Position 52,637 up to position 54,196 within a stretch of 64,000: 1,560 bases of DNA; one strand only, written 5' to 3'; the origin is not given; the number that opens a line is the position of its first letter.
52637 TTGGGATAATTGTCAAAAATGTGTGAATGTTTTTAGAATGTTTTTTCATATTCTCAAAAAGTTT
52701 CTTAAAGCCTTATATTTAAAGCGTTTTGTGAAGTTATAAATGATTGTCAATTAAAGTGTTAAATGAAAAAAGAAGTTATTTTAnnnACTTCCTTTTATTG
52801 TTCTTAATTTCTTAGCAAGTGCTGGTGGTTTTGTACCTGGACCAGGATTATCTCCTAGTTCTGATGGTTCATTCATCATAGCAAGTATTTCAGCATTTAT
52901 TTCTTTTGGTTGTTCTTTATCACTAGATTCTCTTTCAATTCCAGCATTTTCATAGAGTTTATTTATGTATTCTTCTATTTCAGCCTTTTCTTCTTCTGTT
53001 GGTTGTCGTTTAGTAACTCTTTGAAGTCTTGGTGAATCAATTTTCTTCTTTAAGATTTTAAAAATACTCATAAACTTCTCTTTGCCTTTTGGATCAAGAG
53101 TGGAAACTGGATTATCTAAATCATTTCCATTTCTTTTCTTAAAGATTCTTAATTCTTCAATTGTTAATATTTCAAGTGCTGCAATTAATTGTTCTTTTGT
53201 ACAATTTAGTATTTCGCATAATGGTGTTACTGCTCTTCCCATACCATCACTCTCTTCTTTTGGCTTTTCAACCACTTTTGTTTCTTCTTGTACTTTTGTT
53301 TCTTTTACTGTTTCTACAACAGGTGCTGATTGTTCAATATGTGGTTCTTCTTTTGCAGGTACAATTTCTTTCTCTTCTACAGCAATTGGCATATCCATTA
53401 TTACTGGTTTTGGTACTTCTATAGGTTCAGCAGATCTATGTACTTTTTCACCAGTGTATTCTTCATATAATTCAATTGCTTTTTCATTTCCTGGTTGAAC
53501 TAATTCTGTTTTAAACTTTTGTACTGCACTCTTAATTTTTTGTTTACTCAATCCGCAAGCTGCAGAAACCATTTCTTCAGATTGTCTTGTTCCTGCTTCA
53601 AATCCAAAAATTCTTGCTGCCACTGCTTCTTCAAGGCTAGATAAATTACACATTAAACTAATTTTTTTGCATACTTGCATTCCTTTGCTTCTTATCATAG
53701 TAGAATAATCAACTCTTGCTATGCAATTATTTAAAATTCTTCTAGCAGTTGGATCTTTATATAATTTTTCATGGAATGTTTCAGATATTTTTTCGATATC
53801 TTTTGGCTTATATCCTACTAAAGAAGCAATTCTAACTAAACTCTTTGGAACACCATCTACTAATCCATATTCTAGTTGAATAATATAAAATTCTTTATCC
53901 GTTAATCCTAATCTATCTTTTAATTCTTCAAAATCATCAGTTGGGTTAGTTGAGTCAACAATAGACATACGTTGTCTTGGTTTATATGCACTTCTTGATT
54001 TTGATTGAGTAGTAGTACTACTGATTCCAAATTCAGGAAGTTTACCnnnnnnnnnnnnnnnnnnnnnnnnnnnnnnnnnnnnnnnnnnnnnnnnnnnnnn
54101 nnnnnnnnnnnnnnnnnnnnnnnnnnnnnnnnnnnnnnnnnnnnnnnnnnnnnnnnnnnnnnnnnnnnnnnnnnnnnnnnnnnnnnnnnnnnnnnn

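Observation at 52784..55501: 905-aa sigma-70 paralogue: housekeeping-type core plus a novel N-domain and a C-terminal array of extra sigma-4-like HTH modules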

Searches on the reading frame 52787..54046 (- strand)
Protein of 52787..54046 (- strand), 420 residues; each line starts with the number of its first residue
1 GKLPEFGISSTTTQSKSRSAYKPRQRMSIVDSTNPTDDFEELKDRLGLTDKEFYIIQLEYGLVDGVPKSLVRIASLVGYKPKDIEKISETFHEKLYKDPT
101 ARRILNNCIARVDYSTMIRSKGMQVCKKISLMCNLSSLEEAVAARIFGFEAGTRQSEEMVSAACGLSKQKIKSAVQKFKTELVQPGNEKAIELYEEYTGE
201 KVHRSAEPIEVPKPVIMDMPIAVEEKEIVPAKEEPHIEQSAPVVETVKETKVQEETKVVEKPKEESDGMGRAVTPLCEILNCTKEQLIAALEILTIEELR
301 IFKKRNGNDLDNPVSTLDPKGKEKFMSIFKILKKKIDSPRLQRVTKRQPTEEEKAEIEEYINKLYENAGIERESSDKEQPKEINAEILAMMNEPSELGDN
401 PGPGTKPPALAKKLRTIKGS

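Call 5: find_homologous_proteins(query=window:52787-54046:-, max_evalue=0.001)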
Query window:52787-54046:-: 8000 candidates shared short words with the query, none scored E <= 0.001.
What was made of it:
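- Tried and rejected: the C-terminal extension returned no hit, with the 8000-candidate limit reached (call 5);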

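Call 33: search_protein_representatives(protein=window:52787-54046:-)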
Query: 420 residues. Proteins with E-value up to 0.001 (for the whole library): 43; up to 1e-10: 13; up to 1e-30: 2. The best 43 are listed.
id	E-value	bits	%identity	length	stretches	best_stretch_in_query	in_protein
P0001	6.3e-267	901.3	100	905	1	1-420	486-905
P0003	4.6e-64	233.5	48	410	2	56-205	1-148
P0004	1.0e-26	110.6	32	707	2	24-213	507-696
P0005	2.2e-23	99.6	36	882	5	274-347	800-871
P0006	6.2e-18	81.7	31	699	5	257-364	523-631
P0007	2.5e-16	76.4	32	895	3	243-372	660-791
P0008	5.7e-16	75.2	34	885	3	259-340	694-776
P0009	7.4e-14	68.3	31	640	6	270-347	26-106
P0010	2.7e-13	66.4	30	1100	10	277-352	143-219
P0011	4.5e-13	65.7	32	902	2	259-364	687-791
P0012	2.3e-11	60.1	29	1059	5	266-359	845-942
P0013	3.8e-11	59.4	31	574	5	250-360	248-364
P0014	4.4e-11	59.1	29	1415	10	268-341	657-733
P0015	3.9e-10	56.0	39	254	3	270-331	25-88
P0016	1.6e-09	54.0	31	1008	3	248-316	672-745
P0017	2.3e-09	53.5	40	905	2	261-342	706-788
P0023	9.0e-08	48.3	39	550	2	250-342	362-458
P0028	4.0e-06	42.8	29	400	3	281-358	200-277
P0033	1.3e-04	37.9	34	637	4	281-357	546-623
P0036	2.7e-04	36.8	23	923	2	40-206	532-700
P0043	5.5e-04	35.8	30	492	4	282-338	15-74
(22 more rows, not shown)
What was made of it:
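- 43 representatives were found among 1.84 billion proteins, 13 of them at E <= 1e-10 (call 33).
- Tried and rejected: The exhaustive HMMER search (call 33) is the basis for the distribution estimate.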

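Call 37: search_protein_families(library=pfam, proteins=[P0009, P0013, P0014, P0023, P0033, P0036, P0017, P0003, P0043], max_evalue=0.01)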
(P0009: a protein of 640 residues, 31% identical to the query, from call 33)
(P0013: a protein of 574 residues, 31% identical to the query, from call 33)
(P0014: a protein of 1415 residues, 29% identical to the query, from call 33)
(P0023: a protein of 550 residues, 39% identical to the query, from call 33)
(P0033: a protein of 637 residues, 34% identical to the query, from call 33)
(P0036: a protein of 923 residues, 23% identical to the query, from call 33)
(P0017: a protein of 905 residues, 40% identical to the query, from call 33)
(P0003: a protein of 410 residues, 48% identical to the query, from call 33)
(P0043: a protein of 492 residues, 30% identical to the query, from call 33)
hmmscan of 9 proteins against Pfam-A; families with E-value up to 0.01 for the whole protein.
P0009 (640 aa): 19 families
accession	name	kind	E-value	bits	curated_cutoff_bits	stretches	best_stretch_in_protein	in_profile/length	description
PF08281.18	Sigma70_r4_2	-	2.7e-15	56.2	25.7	0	194-220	1-27/54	Sigma-70, region 4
PF04545.22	Sigma70_r4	-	9.2e-14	51.1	24.1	0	47-68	1-22/50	Sigma-70, region 4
PF20196.3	DUF6559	-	3e-12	47.1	27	0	411-465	18-74/126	Family of unknown function (DUF6559)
PF18039.7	UBA_6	-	2.7e-08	34.1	23.5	0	347-359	13-25/42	UBA-like domain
PF03448.22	MgtE_N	-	7e-08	33.4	25.9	0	264-312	44-92/102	MgtE intracellular N domain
PF09345.15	SiaC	-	1.6e-07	31.5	24.5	0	224-281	21-76/120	SiaC family regulatory phosphoprotein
PF12024.13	DUF3512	-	3e-07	30.9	23.4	0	346-380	110-143/186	Domain of unknown function (DUF3512)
PF19314.4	DUF5917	-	6.6e-07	29.8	27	0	393-447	35-88/94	Family of unknown function (DUF5917)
PF20811.2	PARG_cat_N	-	7.3e-07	29.9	25.6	0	461-509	2-44/118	Poly (ADP-ribose) glycohydrolase (PARG), helical domain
PF07299.16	EF-G-binding_N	-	9.3e-07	29.7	27.1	0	108-137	27-56/83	Elongation factor G-binding protein, N-terminal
PF17997.7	Cry1Ac_D5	-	1.2e-06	28.9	25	0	189-223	63-95/173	Insecticidal delta-endotoxin CryIA(c) domain 5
PF13684.11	FakA-like_C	-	3.3e-06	27.1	23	0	426-463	152-189/216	Fatty acid kinase subunit A-like, C-terminal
PF06435.16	DUF1079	-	2.7e-05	24.5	27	0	340-355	4-19/31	Repeat of unknown function (DUF1079)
PF08713.17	DNA_alkylation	-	2.8e-05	24.3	21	0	431-504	3-63/213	DNA alkylation repair enzyme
PF10725.14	DUF2517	-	3.1e-05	24.1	25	0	384-396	29-41/61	Protein of unknown function (DUF2517)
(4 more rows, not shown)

P0013 (574 aa): 5 families
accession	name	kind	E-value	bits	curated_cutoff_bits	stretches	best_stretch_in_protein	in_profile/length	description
PF04545.22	Sigma70_r4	-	4e-14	52.3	24.1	0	290-310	1-21/50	Sigma-70, region 4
PF08281.18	Sigma70_r4_2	-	3.8e-06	26.9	25.7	0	285-311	2-28/54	Sigma-70, region 4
PF23191.1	WH_MCM3_C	-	4.2e-06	27.3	27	0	404-434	2-33/77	MCM3-like, winged helix domain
PF20811.2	PARG_cat_N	-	0.0022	18.6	25.6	0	167-189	89-111/118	Poly (ADP-ribose) glycohydrolase (PARG), helical domain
PF07299.16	EF-G-binding_N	-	0.0034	18.3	27.1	0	174-204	27-57/83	Elongation factor G-binding protein, N-terminal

P0014 (1415 aa): 15 families
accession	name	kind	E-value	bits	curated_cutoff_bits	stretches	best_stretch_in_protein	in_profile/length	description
PF04545.22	Sigma70_r4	-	5.1e-33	112.8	24.1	2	415-462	5-49/50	Sigma-70, region 4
PF04542.20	Sigma70_r2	-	1.6e-20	73.1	24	1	243-312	1-70/71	Sigma-70 region 2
PF04539.22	Sigma70_r3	-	2.6e-13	50.3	25.3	1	322-396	1-77/78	Sigma-70 region 3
PF08281.18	Sigma70_r4_2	-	1.7e-10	40.8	25.7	0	829-856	2-29/54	Sigma-70, region 4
PF12024.13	DUF3512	-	1.1e-08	35.6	23.4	0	646-711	85-149/186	Domain of unknown function (DUF3512)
PF00140.25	Sigma70_r1_2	-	1.3e-08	35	22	1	205-237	1-33/34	Sigma-70 factor, region 1.2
PF18039.7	UBA_6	-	1.5e-05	25.4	23.5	0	345-385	5-38/42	UBA-like domain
PF13684.11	FakA-like_C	-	3.6e-05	23.7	23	0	674-715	152-193/216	Fatty acid kinase subunit A-like, C-terminal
PF14394.12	DUF4423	-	4.2e-05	23.9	30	0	327-451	22-144/165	Domain of unknown function (DUF4423)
PF08637.16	NCA2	-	0.0004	20.1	20.6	0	825-863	87-125/289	ATP synthase regulation protein NCA2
PF19775.4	DUF6261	-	0.00053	20.4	27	0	709-751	7-49/154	Family of unknown function (DUF6261)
PF03448.22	MgtE_N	-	0.00055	20.9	25.9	0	821-867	44-90/102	MgtE intracellular N domain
PF18152.6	DAHP_snth_FXD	-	0.00057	20.1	27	0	670-694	7-31/67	DAHP synthase ferredoxin-like domain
PF07499.19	RuvA_C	-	0.00082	20.2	24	0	749-766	15-33/47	RuvA, C-terminal domain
PF13730.12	HTH_36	-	0.0017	18.5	25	0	1350-1376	21-48/55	Helix-turn-helix domain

P0023 (550 aa): 10 families
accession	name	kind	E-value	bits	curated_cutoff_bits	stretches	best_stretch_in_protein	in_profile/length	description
PF04542.20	Sigma70_r2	-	3.7e-15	55.9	24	1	41-109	2-69/71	Sigma-70 region 2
PF04545.22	Sigma70_r4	-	9.2e-15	54.3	24.1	1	159-202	2-41/50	Sigma-70, region 4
PF08281.18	Sigma70_r4_2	-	7.1e-08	32.4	25.7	0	153-202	2-47/54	Sigma-70, region 4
PF04967.18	HTH_10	-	1.6e-05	25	23.1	0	332-369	10-48/53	HTH DNA binding domain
PF12024.13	DUF3512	-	0.00014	22.2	23.4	0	282-437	4-151/186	Domain of unknown function (DUF3512)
PF22631.2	PLCB1-4-like_EFh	-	0.00038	21.1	27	0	237-263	16-41/69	Phosphoinositide phospholipase C beta1-4-like EF-hand domain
PF02192.22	PI3K_p85B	-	0.0054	16.9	27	0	248-274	34-62/76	PI3-kinase family, p85-binding domain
PF20923.2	COMMD9_HN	-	0.0059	17.3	27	0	346-371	22-47/75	COMMD9, helical N-terminal domain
PF05491.19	RuvB_C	-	0.0066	16.8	24.7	0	327-365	7-44/72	RuvB C-terminal winged helix domain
PF11242.13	DUF2774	-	0.0082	16.7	29.2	0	349-378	18-49/63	Protein of unknown function (DUF2774)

P0033 (637 aa): 20 families
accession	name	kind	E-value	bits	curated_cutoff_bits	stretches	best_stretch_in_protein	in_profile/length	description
PF04545.22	Sigma70_r4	-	7.3e-22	77.1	24.1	1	153-202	2-48/50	Sigma-70, region 4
PF08281.18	Sigma70_r4_2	-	3.8e-17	62.1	25.7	1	147-202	2-54/54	Sigma-70, region 4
PF04542.20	Sigma70_r2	-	3.4e-12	46.4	24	1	40-107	4-70/71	Sigma-70 region 2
PF18039.7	UBA_6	-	6.5e-09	36.1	23.5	0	232-246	12-26/42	UBA-like domain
PF01865.21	PhoU_div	-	1.6e-06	28.1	24.4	0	362-442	7-91/214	Protein of unknown function DUF47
PF13684.11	FakA-like_C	-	1.9e-05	24.6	23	0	315-345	151-181/216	Fatty acid kinase subunit A-like, C-terminal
PF07223.17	DUF1421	-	5.6e-05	23.3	22.8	0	314-330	13-29/45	UBA-like domain (DUF1421)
PF13676.11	TIR_2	-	6.4e-05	23.9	28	0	543-579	62-99/122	TIR domain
PF07299.16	EF-G-binding_N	-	0.00023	22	27.1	0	460-490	27-57/83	Elongation factor G-binding protein, N-terminal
PF05263.17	DUF722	-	0.00042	20.9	29.8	0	392-417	71-96/134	Protein of unknown function (DUF722)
PF06056.18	Terminase_5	-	0.00043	20.6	20.3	0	302-322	25-45/58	Putative ATPase subunit of terminase (gpP-like)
PF01381.28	HTH_3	-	0.00048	20.6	23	1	173-194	8-29/55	Helix-turn-helix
PF02016.21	Peptidase_S66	-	0.0021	18.6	25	0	360-412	17-70/121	LD-carboxypeptidase N-terminal domain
PF13384.12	HTH_23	-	0.0024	18.1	24.6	0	171-194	14-37/50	Homeodomain-like domain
PF13936.12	HTH_38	-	0.0042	17.2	27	1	154-195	3-41/44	Helix-turn-helix domain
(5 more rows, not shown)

P0036 (923 aa): 4 families
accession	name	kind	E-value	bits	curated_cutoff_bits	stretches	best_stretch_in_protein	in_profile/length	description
PF04545.22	Sigma70_r4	-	5e-27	93.6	24.1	2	442-490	4-48/50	Sigma-70, region 4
PF04542.20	Sigma70_r2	-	2.1e-19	69.5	24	1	262-335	1-71/71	Sigma-70 region 2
PF00140.25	Sigma70_r1_2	-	1.8e-13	50.6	22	1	224-257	1-34/34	Sigma-70 factor, region 1.2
PF04539.22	Sigma70_r3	-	1.3e-12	48.1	25.3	1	344-421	1-72/78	Sigma-70 region 3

P0017 (905 aa): 5 families
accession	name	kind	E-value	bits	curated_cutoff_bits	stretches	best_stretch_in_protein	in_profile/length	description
PF04542.20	Sigma70_r2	-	5.7e-22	77.7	24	1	238-307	1-70/71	Sigma-70 region 2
PF04545.22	Sigma70_r4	-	1e-19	70.2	24.1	1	414-462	4-48/50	Sigma-70, region 4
PF04539.22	Sigma70_r3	-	5.1e-13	49.4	25.3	1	317-393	1-72/78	Sigma-70 region 3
PF00140.25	Sigma70_r1_2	-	3.5e-10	40.1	22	1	202-233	3-34/34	Sigma-70 factor, region 1.2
PF21120.3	MCM_WH_arc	-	0.0048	17.3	26.1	0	538-568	13-43/63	Archaeal MCM, winged-helix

P0003 (410 aa): 0 families

P0043 (492 aa): 2 families
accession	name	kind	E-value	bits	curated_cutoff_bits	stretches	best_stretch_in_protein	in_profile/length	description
PF04545.22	Sigma70_r4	-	0.00013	21.8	24.1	0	23-42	1-20/50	Sigma-70, region 4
PF18039.7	UBA_6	-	0.003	18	23.5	0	15-28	13-26/42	UBA-like domain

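Call 47: predict_structure(alignment_id=A8)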
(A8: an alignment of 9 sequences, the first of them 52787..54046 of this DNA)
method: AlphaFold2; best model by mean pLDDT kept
length: 420 residues; sequences in the alignment: 9
mean_pLDDT: 73.5   pTM: 0.45
mean pLDDT of the five models: 73.5, 73.5, 71.1, 70.6, 70.4
residues with pLDDT >= 90: 163; 70-90: 106; 50-70: 32; < 50: 119
segments of 3 or more residues with pLDDT < 50: 1-34, 210-229, 231-234, 236-241, 243-266, 375-380, 397-399, 401-403, 407-420
pLDDT, mean of each block of 10 residues (from residue 1): 35 35 35 63 91 93 91 92 94 92 94 87 95 94 94 91 91 94 93 92 60 44 42 43 43 39 52 88 90 90 89 86 88 90 76 85 86 53 58 53 47 42
secondary structure, 60 per line:
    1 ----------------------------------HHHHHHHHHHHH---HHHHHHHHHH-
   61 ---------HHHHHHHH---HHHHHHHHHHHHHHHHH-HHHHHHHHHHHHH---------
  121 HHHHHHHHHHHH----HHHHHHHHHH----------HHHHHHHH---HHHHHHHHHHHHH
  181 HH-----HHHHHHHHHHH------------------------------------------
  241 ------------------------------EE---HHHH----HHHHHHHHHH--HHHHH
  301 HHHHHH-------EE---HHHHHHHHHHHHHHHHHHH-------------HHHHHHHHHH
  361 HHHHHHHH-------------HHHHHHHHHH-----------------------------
elements in order: H35-46 H50-59 H70-77 H81-97 H99-111 H121-132 H137-146 H157-164 H168-182 H188-198 H276-279 H284-293 H296-306 H319-337 H351-368 H382-391
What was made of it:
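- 53738..53932 (-): Module A (residues 524-588): first extra sigma-4-like helix-turn-helix. AlphaFold pLDDT above 90 (call 47).
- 53243..53434 (-): Acidic E/K/V/P-rich linker (residues 690-753), predicted disordered. pLDDT below 50 (call 47).
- On Sigma-4 fold, for modules A and B: pLDDT above 90 (call 47).
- The AlphaFold model has pLDDT above 90 over residues 525-685 (call 47). The modules sit on long flexible linkers (call 47).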

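Call 50: fold_search(model_id=the predicted structure, library=pdb)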
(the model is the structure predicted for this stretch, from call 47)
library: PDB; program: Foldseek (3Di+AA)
matches with E <= 10: 289; with E <= 0.001: 0
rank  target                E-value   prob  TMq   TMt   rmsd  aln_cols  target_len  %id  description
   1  8d5v_D                4.1e-02  1.00  0.16  0.61   3.1        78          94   26  WhiB6 bound to the SigmaAr4-RNAP Beta flap tip chimera (released 2023-06-14)
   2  8d5v_B                4.7e-02  1.00  0.17  0.63   4.8       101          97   21  WhiB6 bound to the SigmaAr4-RNAP Beta flap tip chimera (released 2023-06-14)
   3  8cwr_B                4.7e-02  1.00  0.15  0.50   9.8        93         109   24  Complex structure of WhiB3 and the SigmaAr4-RNAP Beta flap tip chimera in space group R3 (released 2023-05-17)
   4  8cwt_B                4.9e-02  1.00  0.15  0.50  10.0        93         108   24  Complex structure of WhiB3 and the SigmaAr4-RNAP Beta flap tip chimera in space group P43212 (released 2023-05-17)
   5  7kug_D                5.6e-02  1.00  0.15  0.58   4.9        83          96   25  Fe-S cluster-bound transcription activator WhiB7 in complex with the SigmaAr4-RNAP Beta flap tip chimera (released 2021-06-30)
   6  7kug_B                7.8e-02  1.00  0.15  0.60   3.0        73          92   26  Fe-S cluster-bound transcription activator WhiB7 in complex with the SigmaAr4-RNAP Beta flap tip chimera (released 2021-06-30)
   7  7kuf_B                9.4e-02  1.00  0.16  0.64   7.7        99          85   21  Transcription activation subcomplex with WhiB7 bound to SigmaAr4-RNAP Beta flap tip chimera and DNA (released 2021-06-30)
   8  6onu_H                1.1e-01  1.00  0.13  0.70   2.5        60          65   28  Complex structure of WhiB1 and region 4 of SigA in P21 space group. (released 2019-11-27)
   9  6ono_D                1.6e-01  1.00  0.14  0.69   2.6        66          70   27  Complex structure of WhiB1 and region 4 of SigA in C2221 space group (released 2019-11-27)
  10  6onu_D                1.6e-01  1.00  0.13  0.68   2.4        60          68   28  Complex structure of WhiB1 and region 4 of SigA in P21 space group. (released 2019-11-27)
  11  7p5x_AF               1.7e-01  0.90  0.15  0.20  23.2       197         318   13  Mycobacterial RNAP with transcriptional activator PafBC (released 2021-12-22)
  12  8dy9_F                1.7e-01  0.82  0.15  0.20  24.0       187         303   12  Streptomyces venezuelae RNAP unconstrained open promoter complex with WhiA and WhiB transcription factors (released 2023-03-01)
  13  6onu_F                2.0e-01  1.00  0.14  0.72   2.9        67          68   27  Complex structure of WhiB1 and region 4 of SigA in P21 space group. (released 2019-11-27)
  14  4g6d_A                2.2e-01  1.00  0.13  0.78   2.6        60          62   28  G1 ORF67 / Staphyloccus aureus sigmaA domain 4 complex (released 2013-01-23)
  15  9e87_F                2.2e-01  0.85  0.15  0.20  22.1       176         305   15  De Novo Mycobacterium tuberculosis transcription initiation pre-RPO promoter complex with open Beta' clamp (RNA Polyme (released 2025-10-01)
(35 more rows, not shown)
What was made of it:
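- Its top PDB matches are SigA region-4 structures, with target-normalised TM-score 0.6-0.85 and probability 1.0 (call 50). They share the fold that docks on the beta-flap (call 50).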

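Call 55: list_cluster_members(proteins=[P0004, P0007, P0009, P0010, P0014, P0017, P0023, P0033, P0036, P0013])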
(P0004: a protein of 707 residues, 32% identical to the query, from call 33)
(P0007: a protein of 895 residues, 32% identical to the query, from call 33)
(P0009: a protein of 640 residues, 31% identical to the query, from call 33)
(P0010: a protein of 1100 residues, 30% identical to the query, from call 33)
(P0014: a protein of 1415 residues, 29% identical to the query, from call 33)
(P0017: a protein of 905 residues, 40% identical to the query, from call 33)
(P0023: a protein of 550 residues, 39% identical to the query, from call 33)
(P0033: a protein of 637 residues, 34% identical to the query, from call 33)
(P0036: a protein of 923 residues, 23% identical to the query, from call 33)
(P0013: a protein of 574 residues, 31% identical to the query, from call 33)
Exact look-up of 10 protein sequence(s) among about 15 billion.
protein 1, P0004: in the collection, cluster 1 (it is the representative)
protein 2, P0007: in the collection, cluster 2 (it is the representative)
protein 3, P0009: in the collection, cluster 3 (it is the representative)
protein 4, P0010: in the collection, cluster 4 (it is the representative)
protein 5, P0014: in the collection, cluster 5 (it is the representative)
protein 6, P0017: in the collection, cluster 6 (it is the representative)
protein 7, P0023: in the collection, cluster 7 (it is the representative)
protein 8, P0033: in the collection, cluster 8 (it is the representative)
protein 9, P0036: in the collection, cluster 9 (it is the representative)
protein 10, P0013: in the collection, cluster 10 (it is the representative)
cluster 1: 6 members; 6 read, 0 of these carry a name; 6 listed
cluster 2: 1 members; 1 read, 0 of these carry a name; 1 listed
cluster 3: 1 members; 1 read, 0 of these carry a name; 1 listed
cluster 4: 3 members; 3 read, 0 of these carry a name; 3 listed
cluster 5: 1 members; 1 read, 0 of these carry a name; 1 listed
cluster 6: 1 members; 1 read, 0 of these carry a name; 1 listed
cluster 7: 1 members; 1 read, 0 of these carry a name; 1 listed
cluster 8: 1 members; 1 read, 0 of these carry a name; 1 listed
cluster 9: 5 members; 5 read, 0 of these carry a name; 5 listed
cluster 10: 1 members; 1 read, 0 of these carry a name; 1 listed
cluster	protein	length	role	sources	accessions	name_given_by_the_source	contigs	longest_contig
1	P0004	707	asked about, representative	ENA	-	-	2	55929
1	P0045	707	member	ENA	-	-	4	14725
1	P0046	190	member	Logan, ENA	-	-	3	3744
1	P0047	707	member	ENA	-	-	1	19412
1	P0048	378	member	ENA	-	-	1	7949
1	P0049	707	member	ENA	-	-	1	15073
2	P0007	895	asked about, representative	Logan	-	-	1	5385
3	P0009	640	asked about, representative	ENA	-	-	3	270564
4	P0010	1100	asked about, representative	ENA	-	-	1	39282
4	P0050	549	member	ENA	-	-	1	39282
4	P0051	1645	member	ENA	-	-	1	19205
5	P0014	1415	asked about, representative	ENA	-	-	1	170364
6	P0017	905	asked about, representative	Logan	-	-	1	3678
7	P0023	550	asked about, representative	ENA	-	-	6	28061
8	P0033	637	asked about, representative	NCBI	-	-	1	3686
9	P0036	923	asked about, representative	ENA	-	-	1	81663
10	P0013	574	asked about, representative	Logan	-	-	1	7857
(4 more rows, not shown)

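Call 56: find_encoding_contigs(protein=P0017, flank=8000, max_places=3)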
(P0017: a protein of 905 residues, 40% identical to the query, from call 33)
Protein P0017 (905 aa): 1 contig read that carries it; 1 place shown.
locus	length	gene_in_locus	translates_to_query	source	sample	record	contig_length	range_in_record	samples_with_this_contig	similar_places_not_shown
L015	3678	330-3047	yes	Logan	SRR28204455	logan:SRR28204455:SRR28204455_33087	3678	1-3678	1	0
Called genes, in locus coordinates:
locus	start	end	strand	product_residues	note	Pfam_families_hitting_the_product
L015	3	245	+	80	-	?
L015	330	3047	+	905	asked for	PF00140:Sigma70_r1_2, PF04542:Sigma70_r2, PF04539:Sigma70_r3, PF04545:Sigma70_r4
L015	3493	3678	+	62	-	?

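Call 57: find_encoding_contigs(protein=P0036, flank=10000, max_places=2)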
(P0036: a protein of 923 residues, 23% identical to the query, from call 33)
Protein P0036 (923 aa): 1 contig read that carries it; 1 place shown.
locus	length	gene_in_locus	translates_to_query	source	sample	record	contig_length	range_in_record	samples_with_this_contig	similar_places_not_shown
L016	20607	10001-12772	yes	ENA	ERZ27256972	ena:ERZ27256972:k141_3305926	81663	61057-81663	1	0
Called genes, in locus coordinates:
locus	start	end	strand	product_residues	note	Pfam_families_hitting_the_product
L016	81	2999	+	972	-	PF02811:PHP, PF07733:DNA_pol3_alpha, PF17657:DNA_pol3_finger, PF14579:HHH_6, PF01336:tRNA_anti-codon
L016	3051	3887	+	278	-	-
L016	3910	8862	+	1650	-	PF02811:PHP (faint), PF00929:RNase_T, PF16473:Rv2179c-like (faint), PF07733:DNA_pol3_alpha, PF17657:DNA_pol3_finger, PF12836:HHH_3 (weak), PF14579:HHH_6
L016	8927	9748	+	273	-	PF07963:N_methyl (weak)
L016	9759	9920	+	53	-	-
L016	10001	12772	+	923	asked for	PF00140:Sigma70_r1_2, PF04542:Sigma70_r2, PF04539:Sigma70_r3, PF04545:Sigma70_r4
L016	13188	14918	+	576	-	PF01807:Zn_ribbon_DnaG, PF08275:DNAG_N, PF01751:Toprim, PF13155:Toprim_2, PF13362:Toprim_3 (weak), PF13662:Toprim_4, PF10410:DnaB_bind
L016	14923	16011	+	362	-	PF03979:Sigma70_r1_1, PF00140:Sigma70_r1_2, PF04542:Sigma70_r2, PF04539:Sigma70_r3, PF04545:Sigma70_r4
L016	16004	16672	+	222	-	PF12847:Methyltransf_18, PF04816:TrmK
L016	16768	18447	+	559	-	PF07963:N_methyl (weak), PF19789:DUF6273 (faint)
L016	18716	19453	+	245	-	PF01966:HD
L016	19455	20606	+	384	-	?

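Call 58: find_encoding_contigs(protein=P0014, flank=10000, max_places=2)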
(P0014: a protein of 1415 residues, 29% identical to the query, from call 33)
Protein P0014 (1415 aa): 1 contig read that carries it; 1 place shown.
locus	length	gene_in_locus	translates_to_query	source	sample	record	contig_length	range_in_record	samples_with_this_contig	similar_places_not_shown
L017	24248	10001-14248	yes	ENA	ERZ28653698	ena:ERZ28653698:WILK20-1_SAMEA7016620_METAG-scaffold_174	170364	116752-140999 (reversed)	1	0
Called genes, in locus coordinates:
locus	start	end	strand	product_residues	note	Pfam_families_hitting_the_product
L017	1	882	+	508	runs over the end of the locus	PF00117:GATase, PF07722:Peptidase_C26, PF02540:NAD_synthase (weak), PF03054:tRNA_Me_trans (faint), PF00958:GMP_synt_C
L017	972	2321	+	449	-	PF23750:RsgI_M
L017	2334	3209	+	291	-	PF00005:ABC_tran, PF13304:AAA_21 (weak)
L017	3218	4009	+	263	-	PF12679:ABC2_membrane_2, PF12730:ABC2_membrane_4 (weak), PF13346:ABC2_membrane_5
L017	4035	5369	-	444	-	PF03448:MgtE_N, PF00571:CBS, PF01769:MgtE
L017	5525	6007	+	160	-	PF13420:Acetyltransf_4, PF00583:Acetyltransf_1, PF13673:Acetyltransf_10 (weak), PF13508:Acetyltransf_7, PF08445:FR47 (faint)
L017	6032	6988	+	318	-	PF05050:Methyltransf_21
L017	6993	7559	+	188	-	PF01966:HD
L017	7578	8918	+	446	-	PF13328:HD_4, PF13521:AAA_28 (weak)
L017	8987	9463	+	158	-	PF08660:Alg14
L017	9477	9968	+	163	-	PF04101:Glyco_tran_28_C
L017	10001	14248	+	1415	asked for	PF13684:FakA-like_C (faint), PF00140:Sigma70_r1_2, PF04542:Sigma70_r2, PF04539:Sigma70_r3, PF08281:Sigma70_r4_2 (faint), PF18039:UBA_6 (faint), PF04545:Sigma70_r4, PF12024:DUF3512 (faint)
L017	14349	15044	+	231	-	PF08282:Hydrolase_3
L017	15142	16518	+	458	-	PF01336:tRNA_anti-codon, PF00152:tRNA-synt_2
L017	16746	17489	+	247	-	PF01135:PCMT (weak), PF01209:Ubie_methyltran, PF06325:PrmA (weak), PF13489:Methyltransf_23, PF08241:Methyltransf_11, PF08242:Methyltransf_12, PF13649:Methyltransf_25, PF13847:Methyltransf_31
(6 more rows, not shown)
